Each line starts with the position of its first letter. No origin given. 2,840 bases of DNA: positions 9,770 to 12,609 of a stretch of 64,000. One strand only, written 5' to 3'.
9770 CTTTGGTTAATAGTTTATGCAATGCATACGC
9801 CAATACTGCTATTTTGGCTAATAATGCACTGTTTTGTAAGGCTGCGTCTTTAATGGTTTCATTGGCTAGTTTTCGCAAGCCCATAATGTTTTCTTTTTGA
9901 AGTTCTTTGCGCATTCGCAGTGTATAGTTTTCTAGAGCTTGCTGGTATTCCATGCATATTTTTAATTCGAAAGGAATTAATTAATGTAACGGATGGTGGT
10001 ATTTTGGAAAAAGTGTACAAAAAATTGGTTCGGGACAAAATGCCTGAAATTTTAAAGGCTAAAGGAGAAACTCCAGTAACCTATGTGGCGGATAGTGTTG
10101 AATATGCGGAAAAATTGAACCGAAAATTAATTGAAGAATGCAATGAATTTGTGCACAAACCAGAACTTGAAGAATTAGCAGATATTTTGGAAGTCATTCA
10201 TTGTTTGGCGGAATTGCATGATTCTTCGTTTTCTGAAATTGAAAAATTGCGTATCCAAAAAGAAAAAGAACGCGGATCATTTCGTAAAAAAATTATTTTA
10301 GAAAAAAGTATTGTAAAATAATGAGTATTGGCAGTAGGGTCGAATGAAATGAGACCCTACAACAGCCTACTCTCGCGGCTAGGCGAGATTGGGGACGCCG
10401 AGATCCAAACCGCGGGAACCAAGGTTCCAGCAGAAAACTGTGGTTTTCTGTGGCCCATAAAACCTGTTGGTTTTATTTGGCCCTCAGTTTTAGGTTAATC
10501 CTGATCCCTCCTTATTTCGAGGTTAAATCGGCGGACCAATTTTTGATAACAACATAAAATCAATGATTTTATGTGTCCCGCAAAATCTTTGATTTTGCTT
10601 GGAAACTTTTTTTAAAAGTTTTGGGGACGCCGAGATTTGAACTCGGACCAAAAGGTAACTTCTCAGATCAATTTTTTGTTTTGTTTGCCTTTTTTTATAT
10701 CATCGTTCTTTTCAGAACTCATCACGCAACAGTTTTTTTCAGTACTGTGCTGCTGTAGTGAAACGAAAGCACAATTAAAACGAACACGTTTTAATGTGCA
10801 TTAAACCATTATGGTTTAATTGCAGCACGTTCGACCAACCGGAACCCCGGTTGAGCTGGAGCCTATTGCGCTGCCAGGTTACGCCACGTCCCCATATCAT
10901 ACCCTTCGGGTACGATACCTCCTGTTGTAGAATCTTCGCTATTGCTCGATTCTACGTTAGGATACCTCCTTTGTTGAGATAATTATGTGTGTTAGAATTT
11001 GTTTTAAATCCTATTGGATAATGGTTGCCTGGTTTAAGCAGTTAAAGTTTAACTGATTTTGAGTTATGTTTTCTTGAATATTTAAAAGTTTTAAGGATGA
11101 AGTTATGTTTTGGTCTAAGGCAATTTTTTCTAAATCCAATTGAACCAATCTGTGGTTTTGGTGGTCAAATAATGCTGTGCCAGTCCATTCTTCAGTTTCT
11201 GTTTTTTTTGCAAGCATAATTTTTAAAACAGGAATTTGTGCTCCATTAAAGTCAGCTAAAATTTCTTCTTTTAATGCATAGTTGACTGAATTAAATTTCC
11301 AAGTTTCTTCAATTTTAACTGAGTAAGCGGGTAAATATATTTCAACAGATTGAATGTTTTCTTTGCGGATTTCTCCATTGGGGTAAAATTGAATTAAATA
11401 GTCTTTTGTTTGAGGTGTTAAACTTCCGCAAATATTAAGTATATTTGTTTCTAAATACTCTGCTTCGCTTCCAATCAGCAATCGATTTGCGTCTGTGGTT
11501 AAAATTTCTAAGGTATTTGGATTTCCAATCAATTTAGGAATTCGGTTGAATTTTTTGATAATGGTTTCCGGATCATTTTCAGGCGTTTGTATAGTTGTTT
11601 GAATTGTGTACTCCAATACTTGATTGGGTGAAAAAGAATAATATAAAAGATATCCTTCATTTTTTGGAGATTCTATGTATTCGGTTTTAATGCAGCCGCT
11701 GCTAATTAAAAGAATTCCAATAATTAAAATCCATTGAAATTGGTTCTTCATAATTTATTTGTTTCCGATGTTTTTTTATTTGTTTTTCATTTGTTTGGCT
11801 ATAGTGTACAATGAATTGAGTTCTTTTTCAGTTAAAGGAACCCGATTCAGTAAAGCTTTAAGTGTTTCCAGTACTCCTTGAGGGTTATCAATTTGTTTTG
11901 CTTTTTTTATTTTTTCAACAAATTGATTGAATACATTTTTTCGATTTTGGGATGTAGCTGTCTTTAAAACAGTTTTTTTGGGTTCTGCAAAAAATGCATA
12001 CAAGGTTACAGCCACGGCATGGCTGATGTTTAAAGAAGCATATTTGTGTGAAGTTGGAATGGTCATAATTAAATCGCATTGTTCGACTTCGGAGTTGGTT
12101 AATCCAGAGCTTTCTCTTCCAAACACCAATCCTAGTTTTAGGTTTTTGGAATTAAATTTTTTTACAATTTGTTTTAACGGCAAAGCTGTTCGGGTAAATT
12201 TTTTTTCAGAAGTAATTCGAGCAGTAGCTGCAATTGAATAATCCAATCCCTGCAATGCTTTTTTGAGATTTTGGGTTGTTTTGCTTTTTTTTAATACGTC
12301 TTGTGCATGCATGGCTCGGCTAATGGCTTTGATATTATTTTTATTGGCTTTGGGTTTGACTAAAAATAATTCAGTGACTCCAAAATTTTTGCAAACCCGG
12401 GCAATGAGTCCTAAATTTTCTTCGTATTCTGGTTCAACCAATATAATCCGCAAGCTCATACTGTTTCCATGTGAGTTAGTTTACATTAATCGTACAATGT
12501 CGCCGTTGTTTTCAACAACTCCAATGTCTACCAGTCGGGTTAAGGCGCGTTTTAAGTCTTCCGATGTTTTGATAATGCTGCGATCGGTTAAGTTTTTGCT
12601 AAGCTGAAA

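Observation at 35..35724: Expanded family of small, very basic proteins with repeated LuxR/sigma70-region-4-like HTH segments, and a second paralog pair with a shared C-terminal motif, interspersed among housekeeping genes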

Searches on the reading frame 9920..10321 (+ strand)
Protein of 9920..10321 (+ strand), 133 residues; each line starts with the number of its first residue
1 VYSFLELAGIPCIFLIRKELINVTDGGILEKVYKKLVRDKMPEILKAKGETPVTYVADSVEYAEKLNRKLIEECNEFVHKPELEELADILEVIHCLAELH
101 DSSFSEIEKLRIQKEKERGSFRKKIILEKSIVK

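Call 99: search_protein_families(library=pfam, proteins=[window:9920-10321:+], max_evalue=0.001)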
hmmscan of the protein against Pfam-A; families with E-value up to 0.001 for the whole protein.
window:9920-10321:+ (133 aa): 0 families

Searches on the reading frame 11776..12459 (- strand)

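Call 10: search_protein_families(library=pfam, proteins=[window:11776-12459:-], max_evalue=0.01)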
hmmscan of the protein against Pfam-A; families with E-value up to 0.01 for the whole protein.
window:11776-12459:- (227 aa): 2 families
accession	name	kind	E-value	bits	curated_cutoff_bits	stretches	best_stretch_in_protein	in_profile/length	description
PF00588.24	SpoU_methylase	-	4.8e-32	111.4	29.7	1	3-154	2-142/142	SpoU rRNA Methylase family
PF09936.14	Methyltrn_RNA_4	-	1.7e-07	31.7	22.6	1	19-153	31-177/182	SAM-dependent RNA methyltransferase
